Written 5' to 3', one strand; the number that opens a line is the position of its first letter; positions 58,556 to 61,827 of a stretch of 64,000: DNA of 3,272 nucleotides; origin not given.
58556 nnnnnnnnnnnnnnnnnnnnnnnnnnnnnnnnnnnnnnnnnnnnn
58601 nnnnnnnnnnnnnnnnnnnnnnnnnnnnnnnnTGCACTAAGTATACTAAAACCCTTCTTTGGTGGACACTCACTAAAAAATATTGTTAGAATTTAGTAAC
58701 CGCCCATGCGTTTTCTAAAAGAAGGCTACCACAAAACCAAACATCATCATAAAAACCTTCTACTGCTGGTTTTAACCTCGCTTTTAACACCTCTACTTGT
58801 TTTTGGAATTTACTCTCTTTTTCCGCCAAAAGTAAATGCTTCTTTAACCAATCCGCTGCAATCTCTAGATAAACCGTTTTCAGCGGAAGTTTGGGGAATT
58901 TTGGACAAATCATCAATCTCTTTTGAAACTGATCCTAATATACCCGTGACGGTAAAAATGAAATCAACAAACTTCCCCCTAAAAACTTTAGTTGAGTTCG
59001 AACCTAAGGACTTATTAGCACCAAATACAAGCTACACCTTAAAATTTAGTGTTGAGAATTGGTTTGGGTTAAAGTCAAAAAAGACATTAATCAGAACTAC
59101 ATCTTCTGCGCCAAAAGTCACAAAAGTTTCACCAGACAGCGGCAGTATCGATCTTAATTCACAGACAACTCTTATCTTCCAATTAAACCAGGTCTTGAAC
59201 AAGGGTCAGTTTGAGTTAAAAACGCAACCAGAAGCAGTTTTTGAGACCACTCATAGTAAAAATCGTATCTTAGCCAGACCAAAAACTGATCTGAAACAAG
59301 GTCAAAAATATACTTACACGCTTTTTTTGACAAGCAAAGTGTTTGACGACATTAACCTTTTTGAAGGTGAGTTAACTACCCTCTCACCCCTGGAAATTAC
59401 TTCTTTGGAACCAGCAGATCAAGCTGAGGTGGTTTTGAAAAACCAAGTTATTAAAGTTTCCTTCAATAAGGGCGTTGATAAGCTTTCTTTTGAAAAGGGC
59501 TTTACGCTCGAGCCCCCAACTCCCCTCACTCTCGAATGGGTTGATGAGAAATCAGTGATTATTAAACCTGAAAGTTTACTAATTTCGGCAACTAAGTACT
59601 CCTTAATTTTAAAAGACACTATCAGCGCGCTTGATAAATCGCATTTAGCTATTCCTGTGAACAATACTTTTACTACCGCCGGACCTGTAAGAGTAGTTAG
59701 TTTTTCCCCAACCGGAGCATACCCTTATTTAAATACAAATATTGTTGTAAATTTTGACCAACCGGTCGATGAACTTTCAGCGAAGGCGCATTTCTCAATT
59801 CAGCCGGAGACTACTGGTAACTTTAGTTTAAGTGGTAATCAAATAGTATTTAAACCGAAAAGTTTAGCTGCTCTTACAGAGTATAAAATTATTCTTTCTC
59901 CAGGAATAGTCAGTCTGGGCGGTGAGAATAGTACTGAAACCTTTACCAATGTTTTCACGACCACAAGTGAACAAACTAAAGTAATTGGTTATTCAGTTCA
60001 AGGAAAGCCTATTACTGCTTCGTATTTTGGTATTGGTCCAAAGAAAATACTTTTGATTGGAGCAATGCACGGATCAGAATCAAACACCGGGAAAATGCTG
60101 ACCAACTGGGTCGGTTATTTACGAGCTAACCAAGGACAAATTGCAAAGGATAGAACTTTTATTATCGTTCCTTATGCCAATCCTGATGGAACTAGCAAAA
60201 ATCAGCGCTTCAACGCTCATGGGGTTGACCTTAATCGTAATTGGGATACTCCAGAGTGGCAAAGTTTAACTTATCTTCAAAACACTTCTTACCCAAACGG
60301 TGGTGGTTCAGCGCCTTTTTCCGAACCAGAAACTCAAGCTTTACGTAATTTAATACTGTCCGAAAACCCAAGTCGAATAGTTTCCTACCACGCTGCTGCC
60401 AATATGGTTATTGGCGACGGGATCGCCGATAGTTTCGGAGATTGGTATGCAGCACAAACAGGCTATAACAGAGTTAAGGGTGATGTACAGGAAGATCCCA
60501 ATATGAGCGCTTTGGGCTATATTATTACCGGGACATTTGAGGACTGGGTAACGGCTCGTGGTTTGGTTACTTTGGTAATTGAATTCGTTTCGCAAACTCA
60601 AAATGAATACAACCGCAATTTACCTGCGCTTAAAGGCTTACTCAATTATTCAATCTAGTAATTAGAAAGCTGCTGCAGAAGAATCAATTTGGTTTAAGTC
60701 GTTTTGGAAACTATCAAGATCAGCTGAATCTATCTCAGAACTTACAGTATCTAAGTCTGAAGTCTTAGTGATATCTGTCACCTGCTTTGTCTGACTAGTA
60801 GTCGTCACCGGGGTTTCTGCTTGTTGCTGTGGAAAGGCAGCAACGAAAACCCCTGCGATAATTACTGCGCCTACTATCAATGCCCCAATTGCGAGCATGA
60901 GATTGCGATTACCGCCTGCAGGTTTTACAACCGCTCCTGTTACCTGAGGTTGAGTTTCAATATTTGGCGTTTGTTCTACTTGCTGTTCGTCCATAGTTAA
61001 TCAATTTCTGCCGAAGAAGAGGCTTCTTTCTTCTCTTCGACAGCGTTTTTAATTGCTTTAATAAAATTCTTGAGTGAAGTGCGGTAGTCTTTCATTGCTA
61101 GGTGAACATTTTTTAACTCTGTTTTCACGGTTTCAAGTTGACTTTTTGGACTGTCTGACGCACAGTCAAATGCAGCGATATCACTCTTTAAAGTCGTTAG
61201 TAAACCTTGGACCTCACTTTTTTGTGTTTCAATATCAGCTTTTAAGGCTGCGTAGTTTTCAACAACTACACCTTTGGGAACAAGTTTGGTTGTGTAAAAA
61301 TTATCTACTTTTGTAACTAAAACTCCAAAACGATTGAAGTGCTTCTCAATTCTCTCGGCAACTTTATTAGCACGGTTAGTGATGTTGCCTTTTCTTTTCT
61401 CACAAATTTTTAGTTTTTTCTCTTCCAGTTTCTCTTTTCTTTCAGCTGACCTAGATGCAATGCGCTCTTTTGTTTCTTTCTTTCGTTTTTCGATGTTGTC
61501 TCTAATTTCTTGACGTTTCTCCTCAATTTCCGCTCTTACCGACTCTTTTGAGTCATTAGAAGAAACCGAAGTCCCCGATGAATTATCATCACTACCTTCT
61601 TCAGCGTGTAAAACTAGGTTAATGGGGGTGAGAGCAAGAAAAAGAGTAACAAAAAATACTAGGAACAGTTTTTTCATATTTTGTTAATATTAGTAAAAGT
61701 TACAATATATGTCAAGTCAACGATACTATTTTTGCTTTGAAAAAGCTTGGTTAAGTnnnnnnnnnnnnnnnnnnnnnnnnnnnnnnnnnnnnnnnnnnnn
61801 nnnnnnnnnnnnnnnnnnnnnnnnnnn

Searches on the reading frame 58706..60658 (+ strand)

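Call 3: search_protein_families(library=pfam, proteins=[window:58706-60658:+], max_evalue=0.01)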
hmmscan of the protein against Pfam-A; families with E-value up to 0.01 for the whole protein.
window:58706-60658:+ (650 aa): 4 families
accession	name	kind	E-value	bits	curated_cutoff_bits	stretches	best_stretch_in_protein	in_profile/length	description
PF13205.12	Big_5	-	2.7e-26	92.8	23.6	3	228-324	4-105/105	Bacterial Ig-like domain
PF00246.29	Peptidase_M14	-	7.2e-21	75.5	21.6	1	425-569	19-189/286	Zinc carboxypeptidase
PF24827.1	AstE_AspA_cat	-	2.1e-07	31.1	25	1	446-514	3-65/192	Succinylglutamate desuccinylase/Aspartoacylase catalytic domain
PF10994.13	DUF2817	-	0.0018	18.3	23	1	448-514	54-119/341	Protein of unknown function (DUF2817)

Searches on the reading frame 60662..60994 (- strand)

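Call 3: search_protein_families(library=pfam, proteins=[window:60662-60994:-], max_evalue=0.01)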
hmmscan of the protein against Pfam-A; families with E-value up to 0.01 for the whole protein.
window:60662-60994:- (110 aa): 1 family
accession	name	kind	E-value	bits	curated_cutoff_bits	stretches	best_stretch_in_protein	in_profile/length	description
PF04207.17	MtrD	-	0.007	16.6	25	1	30-85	76-131/217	Tetrahydromethanopterin S-methyltransferase, subunit D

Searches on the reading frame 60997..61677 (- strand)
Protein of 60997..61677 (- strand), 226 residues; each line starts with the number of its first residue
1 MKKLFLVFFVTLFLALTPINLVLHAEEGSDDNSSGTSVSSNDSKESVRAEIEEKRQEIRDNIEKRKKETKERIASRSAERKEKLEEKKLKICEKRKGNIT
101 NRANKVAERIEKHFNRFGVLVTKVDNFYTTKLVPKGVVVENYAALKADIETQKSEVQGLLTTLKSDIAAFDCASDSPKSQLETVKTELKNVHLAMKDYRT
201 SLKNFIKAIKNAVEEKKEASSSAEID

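Call 3: search_protein_families(library=pfam, proteins=[window:60997-61677:-], max_evalue=0.01)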
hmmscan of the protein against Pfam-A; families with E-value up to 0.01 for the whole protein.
window:60997-61677:- (226 aa): 2 families
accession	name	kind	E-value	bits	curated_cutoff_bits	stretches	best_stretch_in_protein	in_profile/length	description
PF04513.17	Baculo_PEP_C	-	0.00027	21.4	38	1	143-213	52-119/140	Baculovirus polyhedron envelope protein, PEP, C terminus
PF01442.23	Apolipoprotein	-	0.0019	18.3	90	1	45-115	124-186/190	Apolipoprotein A1/A4/E domain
